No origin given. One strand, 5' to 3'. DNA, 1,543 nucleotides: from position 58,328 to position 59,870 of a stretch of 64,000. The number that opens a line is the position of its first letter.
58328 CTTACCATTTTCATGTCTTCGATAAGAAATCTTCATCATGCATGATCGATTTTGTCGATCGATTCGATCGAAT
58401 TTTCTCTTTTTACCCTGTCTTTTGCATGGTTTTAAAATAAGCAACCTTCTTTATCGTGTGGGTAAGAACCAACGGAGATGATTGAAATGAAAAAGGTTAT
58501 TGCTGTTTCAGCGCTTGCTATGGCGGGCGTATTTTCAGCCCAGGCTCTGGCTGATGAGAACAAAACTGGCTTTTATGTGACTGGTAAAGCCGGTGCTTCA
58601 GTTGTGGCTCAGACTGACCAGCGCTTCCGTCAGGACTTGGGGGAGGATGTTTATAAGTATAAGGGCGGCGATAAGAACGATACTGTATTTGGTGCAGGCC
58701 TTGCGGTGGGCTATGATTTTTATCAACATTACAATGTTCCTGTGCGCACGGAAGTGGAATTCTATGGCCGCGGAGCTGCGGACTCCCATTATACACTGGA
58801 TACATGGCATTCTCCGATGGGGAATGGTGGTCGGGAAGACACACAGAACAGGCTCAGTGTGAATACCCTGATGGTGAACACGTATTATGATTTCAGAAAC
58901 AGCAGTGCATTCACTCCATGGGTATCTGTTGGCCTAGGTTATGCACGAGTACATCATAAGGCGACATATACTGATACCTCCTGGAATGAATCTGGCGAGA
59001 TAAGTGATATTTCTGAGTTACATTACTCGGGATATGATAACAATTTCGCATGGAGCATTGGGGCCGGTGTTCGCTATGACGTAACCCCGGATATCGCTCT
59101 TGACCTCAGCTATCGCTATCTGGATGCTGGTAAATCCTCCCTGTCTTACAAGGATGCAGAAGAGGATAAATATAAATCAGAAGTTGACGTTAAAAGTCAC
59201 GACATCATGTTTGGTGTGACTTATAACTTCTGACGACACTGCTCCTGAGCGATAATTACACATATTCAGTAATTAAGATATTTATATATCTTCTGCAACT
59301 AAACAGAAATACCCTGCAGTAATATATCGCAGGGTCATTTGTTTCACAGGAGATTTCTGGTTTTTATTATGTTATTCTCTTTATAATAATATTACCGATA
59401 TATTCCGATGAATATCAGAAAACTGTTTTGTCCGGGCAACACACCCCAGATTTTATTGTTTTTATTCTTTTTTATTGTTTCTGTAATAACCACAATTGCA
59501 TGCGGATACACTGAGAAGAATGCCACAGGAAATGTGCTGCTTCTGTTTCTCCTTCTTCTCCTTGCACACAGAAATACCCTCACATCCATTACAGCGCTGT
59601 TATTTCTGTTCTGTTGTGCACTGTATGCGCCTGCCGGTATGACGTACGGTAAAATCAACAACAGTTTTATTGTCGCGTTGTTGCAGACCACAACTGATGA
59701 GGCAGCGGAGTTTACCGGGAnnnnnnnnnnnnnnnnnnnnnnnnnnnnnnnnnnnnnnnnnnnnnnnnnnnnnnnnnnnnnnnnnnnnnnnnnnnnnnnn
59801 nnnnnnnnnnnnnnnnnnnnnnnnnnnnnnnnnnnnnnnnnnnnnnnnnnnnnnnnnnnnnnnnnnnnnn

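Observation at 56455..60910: Two diverged phosphoethanolamine-transferase paralogs in tandem around a Tia/Hek-like gene and an integrase stub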

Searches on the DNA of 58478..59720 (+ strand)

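Call 20: search_dna_similar(query=window:58478-59233:+, collection=ecoli_genomes, mode=distant, rows=spread, max_rows=60)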
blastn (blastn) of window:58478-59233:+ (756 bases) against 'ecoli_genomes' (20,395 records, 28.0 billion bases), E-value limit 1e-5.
Records with a match: 1813; places in all: 2355; records where one place covers at least 80% of the query: 1757.
Genomes with a match: 1812 of 5426; with a place that covers at least 80% of the query: 1756. Places per genome that has any: lowest 1, median 1, highest 6. On chromosomes: 2352 places; on plasmids: 3.
Best place of each record, by identity: >=99% 49; 95-99% 251; 90-95% 129; 80-90% 59; 60-80% 1325.
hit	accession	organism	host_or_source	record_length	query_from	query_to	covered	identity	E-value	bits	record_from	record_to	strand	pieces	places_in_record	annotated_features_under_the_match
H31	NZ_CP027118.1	Escherichia coli strain 26561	bovine mastitis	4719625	1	756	100%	100.0%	0e+0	1364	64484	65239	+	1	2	tia: invasion outer membrane protein Tia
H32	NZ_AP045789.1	Escherichia coli strain 23CRST027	Homo sapiens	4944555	1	756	100%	100.0%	0e+0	1364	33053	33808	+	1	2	tia: invasion outer membrane protein Tia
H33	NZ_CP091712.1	Escherichia coli strain KFu014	river water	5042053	1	756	100%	96.7%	0e+0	1251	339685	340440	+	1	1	tia: invasion outer membrane protein Tia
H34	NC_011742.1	Escherichia coli S88 strain S88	-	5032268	1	756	100%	95.2%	0e+0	1202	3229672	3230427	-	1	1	tia: invasion outer membrane protein Tia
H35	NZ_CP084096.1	Escherichia coli O78 strain 3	Homo sapiens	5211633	1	756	100%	95.2%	0e+0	1202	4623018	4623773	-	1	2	tia: invasion outer membrane protein Tia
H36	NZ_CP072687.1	Escherichia coli strain YP3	Canis lupus familiaris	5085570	1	756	100%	95.2%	0e+0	1202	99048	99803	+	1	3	tia: invasion outer membrane protein Tia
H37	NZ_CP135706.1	Escherichia coli strain TUM1880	missing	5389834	1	756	100%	95.2%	0e+0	1202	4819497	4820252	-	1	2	tia: invasion outer membrane protein Tia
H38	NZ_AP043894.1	Escherichia coli strain JCM 20135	feces from diphtheria convalescent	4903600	1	756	100%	95.2%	0e+0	1202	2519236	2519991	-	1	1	tia: invasion outer membrane protein Tia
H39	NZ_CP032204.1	Escherichia coli strain AR_0013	missing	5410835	1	756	100%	95.1%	0e+0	1197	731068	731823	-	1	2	tia: invasion outer membrane protein Tia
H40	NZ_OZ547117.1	Escherichia coli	Homo sapiens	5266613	1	756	100%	95.1%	0e+0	1197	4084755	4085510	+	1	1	tia: invasion outer membrane protein Tia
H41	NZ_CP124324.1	Escherichia coli strain AVS0536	wastewater treatment plant efflux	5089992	1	756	100%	95.0%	0e+0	1193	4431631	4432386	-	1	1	tia: invasion outer membrane protein Tia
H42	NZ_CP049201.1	Escherichia coli strain PapRG-04-4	Papio papio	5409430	1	756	100%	94.0%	0e+0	1161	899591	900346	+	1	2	tia: invasion outer membrane protein Tia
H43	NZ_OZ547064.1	Escherichia coli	Homo sapiens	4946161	1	756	100%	94.0%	0e+0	1161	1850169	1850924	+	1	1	tia: invasion outer membrane protein Tia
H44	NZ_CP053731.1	Escherichia coli strain CP55_Sichuan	pig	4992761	6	756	99%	90.0%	0e+0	1006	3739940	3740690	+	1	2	outer membrane protein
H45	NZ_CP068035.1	Escherichia coli strain U90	swine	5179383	1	756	100%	86.8%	0e+0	899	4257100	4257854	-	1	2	outer membrane protein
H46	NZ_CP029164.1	Escherichia coli strain 104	chicken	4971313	1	756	100%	74.0%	6e-123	450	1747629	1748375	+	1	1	outer membrane protein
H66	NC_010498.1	Escherichia coli SMS-3-5 strain SMS-3-5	-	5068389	1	756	100%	72.3%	2e-103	385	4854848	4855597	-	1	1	outer membrane protein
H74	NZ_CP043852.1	Escherichia coli ATCC 8739 strain ATCC 8739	not applicable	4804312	1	756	100%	70.3%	1e-81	314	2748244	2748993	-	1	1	outer membrane protein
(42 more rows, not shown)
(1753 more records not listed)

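Call 26: get_annotated_region(hit=H34, flank=7000)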
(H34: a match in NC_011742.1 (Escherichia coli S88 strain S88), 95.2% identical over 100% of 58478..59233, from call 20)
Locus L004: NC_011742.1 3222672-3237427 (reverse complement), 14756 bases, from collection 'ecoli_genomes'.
description: Escherichia coli S88, complete sequence
organism: Escherichia coli S88 strain S88 (NCBI taxid 585035)
replicon: chromosome; assembly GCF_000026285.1
host: -; source: -; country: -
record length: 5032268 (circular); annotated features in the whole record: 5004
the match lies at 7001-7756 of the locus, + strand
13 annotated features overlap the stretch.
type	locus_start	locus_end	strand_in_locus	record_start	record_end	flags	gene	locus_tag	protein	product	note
CDS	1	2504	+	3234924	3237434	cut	papC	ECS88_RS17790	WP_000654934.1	P fimbrial usher protein PapC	-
CDS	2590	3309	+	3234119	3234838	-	-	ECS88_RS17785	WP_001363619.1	fimbrial biogenesis chaperone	-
CDS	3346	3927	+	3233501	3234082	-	-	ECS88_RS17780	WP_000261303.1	pilus-assembly fibrillin subunit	-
CDS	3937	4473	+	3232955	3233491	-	-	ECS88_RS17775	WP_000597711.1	fimbrial protein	-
CDS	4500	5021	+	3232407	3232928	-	papE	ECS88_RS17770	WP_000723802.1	P fimbrial minor subunit PapE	-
CDS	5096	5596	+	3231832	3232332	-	papF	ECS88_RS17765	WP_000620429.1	P fimbrial tip protein PapF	-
CDS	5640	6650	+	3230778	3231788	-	papG-II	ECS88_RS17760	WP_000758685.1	P fimbria tip G-adhesin PapG-II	-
CDS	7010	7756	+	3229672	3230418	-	tia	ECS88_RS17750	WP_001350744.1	invasion outer membrane protein Tia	-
CDS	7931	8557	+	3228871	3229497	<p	-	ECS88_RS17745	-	phosphoethanolamine transferase domain-containing protein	incomplete; partial in the middle of a contig; missing C-terminus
CDS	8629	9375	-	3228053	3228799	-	istB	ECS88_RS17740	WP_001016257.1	IS21-like element ISEc12 family helper ATPase IstB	-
CDS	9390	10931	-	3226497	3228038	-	istA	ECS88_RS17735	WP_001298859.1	IS21-like element ISEc12 family transposase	-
CDS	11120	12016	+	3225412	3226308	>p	-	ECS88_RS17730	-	phosphoethanolamine transferase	incomplete; partial in the middle of a contig; missing N-terminus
CDS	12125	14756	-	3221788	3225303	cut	-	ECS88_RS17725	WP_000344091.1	AAA domain-containing protein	-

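Call 27: get_annotated_region(hit=H46, flank=6000)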
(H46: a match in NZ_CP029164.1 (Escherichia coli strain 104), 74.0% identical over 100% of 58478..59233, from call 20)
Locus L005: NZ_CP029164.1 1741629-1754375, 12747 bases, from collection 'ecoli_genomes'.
description: Escherichia coli strain 104 chromosome, complete genome
organism: Escherichia coli strain 104 (NCBI taxid 562)
replicon: chromosome; assembly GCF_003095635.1
host: -; source: chicken; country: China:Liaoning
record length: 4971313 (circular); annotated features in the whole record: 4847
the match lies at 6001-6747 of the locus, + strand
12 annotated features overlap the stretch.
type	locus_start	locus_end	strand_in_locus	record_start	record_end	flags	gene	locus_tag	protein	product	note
CDS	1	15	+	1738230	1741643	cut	-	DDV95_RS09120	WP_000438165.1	DEAD/DEAH box helicase family protein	-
CDS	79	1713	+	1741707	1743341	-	-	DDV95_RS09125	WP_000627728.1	type I restriction-modification system subunit M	-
CDS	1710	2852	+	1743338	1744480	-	-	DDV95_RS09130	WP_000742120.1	restriction endonuclease subunit S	-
CDS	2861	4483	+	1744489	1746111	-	-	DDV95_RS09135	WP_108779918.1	AAA family ATPase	-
CDS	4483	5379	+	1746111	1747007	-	-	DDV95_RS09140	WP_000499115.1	hypothetical protein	-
CDS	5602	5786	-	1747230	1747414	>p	-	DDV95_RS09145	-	integrase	frameshifted; incomplete; partial in the middle of a contig; missing N-terminus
CDS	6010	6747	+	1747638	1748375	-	-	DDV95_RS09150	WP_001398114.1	outer membrane protein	-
CDS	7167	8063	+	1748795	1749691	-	-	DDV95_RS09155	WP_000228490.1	helix-turn-helix transcriptional regulator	-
CDS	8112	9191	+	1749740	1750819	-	-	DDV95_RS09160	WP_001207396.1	hypothetical protein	-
CDS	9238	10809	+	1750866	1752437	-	-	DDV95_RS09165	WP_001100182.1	ATP--cob(I)alamin adenosyltransferase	-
CDS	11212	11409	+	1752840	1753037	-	-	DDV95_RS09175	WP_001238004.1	hypothetical protein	-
CDS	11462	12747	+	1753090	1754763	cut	-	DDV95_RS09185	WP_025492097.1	phosphoethanolamine transferase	-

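Call 28: get_annotated_region(hit=H66, flank=6000)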
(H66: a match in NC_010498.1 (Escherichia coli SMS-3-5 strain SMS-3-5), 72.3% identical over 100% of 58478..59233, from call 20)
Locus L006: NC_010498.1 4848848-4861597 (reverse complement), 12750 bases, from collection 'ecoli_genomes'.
description: Escherichia coli SMS-3-5, complete sequence
organism: Escherichia coli SMS-3-5 strain SMS-3-5 (NCBI taxid 439855)
replicon: chromosome; assembly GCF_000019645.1
host: -; source: -; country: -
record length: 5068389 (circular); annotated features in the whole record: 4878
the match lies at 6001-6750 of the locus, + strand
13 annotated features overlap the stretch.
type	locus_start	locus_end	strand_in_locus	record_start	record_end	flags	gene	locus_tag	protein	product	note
CDS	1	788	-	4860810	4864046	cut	-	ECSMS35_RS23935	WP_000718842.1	type I restriction endonuclease subunit R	-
CDS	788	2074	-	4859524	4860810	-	-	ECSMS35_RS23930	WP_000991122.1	restriction endonuclease subunit S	-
CDS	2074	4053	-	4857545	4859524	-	-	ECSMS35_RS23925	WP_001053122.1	type I restriction-modification system subunit M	-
CDS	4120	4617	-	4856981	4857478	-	-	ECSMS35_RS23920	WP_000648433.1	type II toxin-antitoxin system RelB/DinJ family antitoxin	-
CDS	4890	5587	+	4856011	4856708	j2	-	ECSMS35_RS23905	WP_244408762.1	IS1 family transposase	programmed frameshift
CDS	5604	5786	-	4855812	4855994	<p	-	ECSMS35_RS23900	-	tyrosine-type recombinase/integrase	incomplete; partial in the middle of a contig; missing N-terminus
CDS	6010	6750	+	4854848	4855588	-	-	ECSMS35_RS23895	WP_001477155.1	outer membrane protein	-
CDS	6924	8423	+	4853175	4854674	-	-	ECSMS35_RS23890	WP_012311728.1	phosphoethanolamine transferase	-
CDS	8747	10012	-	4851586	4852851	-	-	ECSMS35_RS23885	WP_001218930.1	tyrosine-type recombinase/integrase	-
tRNA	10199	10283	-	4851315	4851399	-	-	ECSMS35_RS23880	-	tRNA-Leu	-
CDS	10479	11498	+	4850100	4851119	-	ahr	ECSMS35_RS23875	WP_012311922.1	NADPH-dependent aldehyde reductase Ahr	-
CDS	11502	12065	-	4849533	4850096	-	idnK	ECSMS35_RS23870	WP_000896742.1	gluconokinase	-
CDS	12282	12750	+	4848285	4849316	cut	idnD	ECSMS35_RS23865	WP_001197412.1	L-idonate 5-dehydrogenase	-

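Call 29: get_annotated_region(hit=H74, flank=6000)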
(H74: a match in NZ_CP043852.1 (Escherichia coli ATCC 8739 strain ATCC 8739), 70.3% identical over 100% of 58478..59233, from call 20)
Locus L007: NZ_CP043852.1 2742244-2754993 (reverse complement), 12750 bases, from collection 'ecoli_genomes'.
description: Escherichia coli ATCC 8739 chromosome, complete genome
organism: Escherichia coli ATCC 8739 strain ATCC 8739 (NCBI taxid 481805)
replicon: chromosome; assembly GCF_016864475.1
host: not applicable; source: not applicable; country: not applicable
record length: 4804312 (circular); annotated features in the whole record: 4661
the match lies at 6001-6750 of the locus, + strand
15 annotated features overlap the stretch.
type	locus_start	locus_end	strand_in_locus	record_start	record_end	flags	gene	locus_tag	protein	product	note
CDS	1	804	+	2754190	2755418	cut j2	-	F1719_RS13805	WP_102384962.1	IS3 family transposase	programmed frameshift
CDS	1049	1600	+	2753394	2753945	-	sfaX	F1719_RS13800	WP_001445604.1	HTH-type transcriptional regulator SfaX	-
CDS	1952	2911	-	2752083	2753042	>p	istA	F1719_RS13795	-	IS21-like element ISEc12 family transposase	incomplete; partial in the middle of a contig; missing C-terminus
CDS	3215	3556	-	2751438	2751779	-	-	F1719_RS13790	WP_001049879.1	FxLYD domain-containing protein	-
CDS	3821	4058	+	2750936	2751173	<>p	-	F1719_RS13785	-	winged helix-turn-helix domain-containing protein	frameshifted; incomplete; partial in the middle of a contig; missing N-terminus and C-terminus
CDS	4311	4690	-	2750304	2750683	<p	-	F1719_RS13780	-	GTP-binding protein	frameshifted; incomplete; partial in the middle of a contig; missing N-terminus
CDS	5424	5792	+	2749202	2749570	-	-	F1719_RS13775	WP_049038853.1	hypothetical protein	-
CDS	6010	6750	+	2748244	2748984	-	-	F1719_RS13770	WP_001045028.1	outer membrane protein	-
CDS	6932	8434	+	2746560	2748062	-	-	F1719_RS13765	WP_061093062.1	phosphoethanolamine transferase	-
CDS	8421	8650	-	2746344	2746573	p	-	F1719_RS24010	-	hypothetical protein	frameshifted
CDS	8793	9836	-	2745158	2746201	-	-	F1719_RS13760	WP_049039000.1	tetratricopeptide repeat family protein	-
CDS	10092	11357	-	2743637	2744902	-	-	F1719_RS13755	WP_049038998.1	tyrosine-type recombinase/integrase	-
tRNA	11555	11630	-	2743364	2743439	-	-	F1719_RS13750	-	tRNA-Phe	-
CDS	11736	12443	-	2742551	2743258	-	yqgA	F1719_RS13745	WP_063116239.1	DUF554 domain-containing protein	-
CDS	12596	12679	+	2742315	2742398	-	-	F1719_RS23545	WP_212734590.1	hypothetical protein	-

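Call 31: search_dna_similar(query=window:58478-59233:+, collection=ecoli_genomes, mode=near, rows=best, max_rows=60)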
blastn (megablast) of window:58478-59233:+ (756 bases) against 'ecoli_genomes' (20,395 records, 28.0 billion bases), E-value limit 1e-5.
Records with a match: 1685; places in all: 2118; records where one place covers at least 80% of the query: 804.
Genomes with a match: 1684 of 5426; with a place that covers at least 80% of the query: 804. Places per genome that has any: lowest 1, median 1, highest 5. On chromosomes: 2116 places; on plasmids: 2.
Best place of each record, by identity: >=99% 49; 95-99% 255; 90-95% 134; 80-90% 887; 60-80% 360.
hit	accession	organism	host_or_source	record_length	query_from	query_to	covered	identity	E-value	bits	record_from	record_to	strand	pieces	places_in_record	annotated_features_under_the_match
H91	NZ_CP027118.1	Escherichia coli strain 26561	bovine mastitis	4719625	1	756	100%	100.0%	0e+0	1397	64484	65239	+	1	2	tia: invasion outer membrane protein Tia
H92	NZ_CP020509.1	Escherichia coli strain 165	Homo sapiens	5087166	1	756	100%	100.0%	0e+0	1397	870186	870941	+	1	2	tia: invasion outer membrane protein Tia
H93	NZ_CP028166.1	Escherichia coli strain CFSAN064036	poultry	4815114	1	756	100%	100.0%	0e+0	1397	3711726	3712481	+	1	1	tia: invasion outer membrane protein Tia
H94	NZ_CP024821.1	Escherichia coli strain CREC-591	Homo sapiens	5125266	1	756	100%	100.0%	0e+0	1397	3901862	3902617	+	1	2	tia: invasion outer membrane protein Tia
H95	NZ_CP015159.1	Escherichia coli strain Eco889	-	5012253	1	756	100%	100.0%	0e+0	1397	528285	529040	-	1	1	tia: invasion outer membrane protein Tia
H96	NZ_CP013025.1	Escherichia coli strain 2009C-3133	Homo sapiens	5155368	1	756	100%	100.0%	0e+0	1397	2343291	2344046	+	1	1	tia: invasion outer membrane protein Tia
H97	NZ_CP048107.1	Escherichia coli strain 201609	Homo sapiens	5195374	1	756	100%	100.0%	0e+0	1397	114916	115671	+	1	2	tia: invasion outer membrane protein Tia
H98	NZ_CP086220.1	Escherichia coli strain 779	Homo sapiens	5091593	1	756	100%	100.0%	0e+0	1397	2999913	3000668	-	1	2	tia: invasion outer membrane protein Tia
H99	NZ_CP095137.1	Escherichia coli strain Iso00225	Homo sapiens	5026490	1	756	100%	100.0%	0e+0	1397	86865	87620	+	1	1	tia: invasion outer membrane protein Tia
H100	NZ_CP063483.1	Escherichia coli strain EM03-18-08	not applicable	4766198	1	756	100%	100.0%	0e+0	1397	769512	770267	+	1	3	tia: invasion outer membrane protein Tia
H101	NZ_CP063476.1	Escherichia coli strain EM10-18-28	not applicable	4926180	1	756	100%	100.0%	0e+0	1397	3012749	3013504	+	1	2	tia: invasion outer membrane protein Tia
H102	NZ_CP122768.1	Escherichia coli strain ETEC1738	Sus scrofa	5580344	1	756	100%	100.0%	0e+0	1397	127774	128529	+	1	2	tia: invasion outer membrane protein Tia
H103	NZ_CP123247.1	Escherichia coli strain YZMc10-2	chicken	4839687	1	756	100%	100.0%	0e+0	1397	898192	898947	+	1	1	tia: invasion outer membrane protein Tia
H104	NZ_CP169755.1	Escherichia coli strain AH50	poultry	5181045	1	756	100%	100.0%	0e+0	1397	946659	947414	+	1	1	tia: invasion outer membrane protein Tia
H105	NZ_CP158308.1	Escherichia coli strain CM2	Chicken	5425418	1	756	100%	100.0%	0e+0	1397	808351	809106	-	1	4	tia: invasion outer membrane protein Tia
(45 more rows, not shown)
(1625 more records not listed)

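Call 69: search_dna_similar(query=window:59040-59720:+, collection=ecoli_genomes, mode=distant, rows=spread, max_rows=25)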
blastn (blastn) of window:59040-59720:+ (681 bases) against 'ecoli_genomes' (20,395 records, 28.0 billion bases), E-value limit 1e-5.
Records with a match: 1959; places in all: 2535; records where one place covers at least 80% of the query: 1450.
Genomes with a match: 1921 of 5426; with a place that covers at least 80% of the query: 1450. Places per genome that has any: lowest 1, median 1, highest 5. On chromosomes: 2449 places; on plasmids: 86.
Best place of each record, by identity: >=99% 50; 95-99% 297; 90-95% 151; 80-90% 1107; 60-80% 354.
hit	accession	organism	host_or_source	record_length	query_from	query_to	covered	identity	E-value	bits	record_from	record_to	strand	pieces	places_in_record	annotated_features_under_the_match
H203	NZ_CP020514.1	Escherichia coli strain 219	Homo sapiens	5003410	1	681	100%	100.0%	0e+0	1229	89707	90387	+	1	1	phosphoethanolamine transferase | tia: invasion outer membrane protein Tia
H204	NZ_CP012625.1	Escherichia coli strain SF-468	Homo sapiens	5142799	1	681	100%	97.1%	0e+0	1139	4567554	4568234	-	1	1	phosphoethanolamine transferase | tia: invasion outer membrane protein Tia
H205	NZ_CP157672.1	Escherichia coli strain ST-131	Homo sapiens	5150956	1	681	100%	97.1%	0e+0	1139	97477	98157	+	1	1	phosphoethanolamine transferase | tia: invasion outer membrane protein Tia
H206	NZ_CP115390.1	Escherichia coli strain CUVET20-PYO1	dog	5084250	1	681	100%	96.9%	0e+0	1134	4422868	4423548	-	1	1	phosphoethanolamine transferase | tia: invasion outer membrane protein Tia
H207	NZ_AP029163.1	Escherichia coli strain KA0011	-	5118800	1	681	100%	96.6%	0e+0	1125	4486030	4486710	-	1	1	phosphoethanolamine transferase | tia: invasion outer membrane protein Tia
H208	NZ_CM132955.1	Escherichia coli strain 167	Homo sapiens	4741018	1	681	100%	89.7%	0e+0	904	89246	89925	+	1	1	phosphoethanolamine transferase | outer membrane protein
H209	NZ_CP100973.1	Escherichia coli strain ET300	Hoplobatrachus rugulosus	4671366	1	681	100%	89.6%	0e+0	900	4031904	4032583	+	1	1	phosphoethanolamine transferase | outer membrane protein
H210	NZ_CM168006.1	Escherichia coli strain PEC414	Sus scrofa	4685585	1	681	100%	89.4%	0e+0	895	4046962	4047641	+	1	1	phosphoethanolamine transferase | outer membrane protein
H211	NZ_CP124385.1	Escherichia coli strain AVS0153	environmental: river near WWTP effluent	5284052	1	681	100%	89.4%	0e+0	905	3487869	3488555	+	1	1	phosphoethanolamine transferase | outer membrane protein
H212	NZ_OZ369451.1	Escherichia coli strain Esc17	not applicable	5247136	1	681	100%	89.4%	0e+0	905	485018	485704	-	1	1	phosphoethanolamine transferase | outer membrane protein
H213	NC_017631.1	Escherichia coli ABU 83972 strain ABU 83972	Homo sapiens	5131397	1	681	100%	88.5%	0e+0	882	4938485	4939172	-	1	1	phosphoethanolamine transferase | outer membrane protein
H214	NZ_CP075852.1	Escherichia coli strain S19-651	Homo sapiens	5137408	3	681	100%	88.2%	0e+0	869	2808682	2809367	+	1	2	phosphoethanolamine transferase | outer membrane protein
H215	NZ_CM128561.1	Escherichia coli strain 3908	turkey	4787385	1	681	100%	87.4%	0e+0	840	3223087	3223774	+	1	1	phosphoethanolamine transferase | outer membrane protein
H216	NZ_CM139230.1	Escherichia coli strain LF3-1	Deer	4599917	1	681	100%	86.4%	0e+0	810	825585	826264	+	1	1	phosphoethanolamine transferase | outer membrane protein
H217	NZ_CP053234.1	Escherichia coli strain SCU-106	Homo sapiens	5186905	1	681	100%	84.8%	0e+0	780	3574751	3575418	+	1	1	phosphoethanolamine transferase | outer membrane protein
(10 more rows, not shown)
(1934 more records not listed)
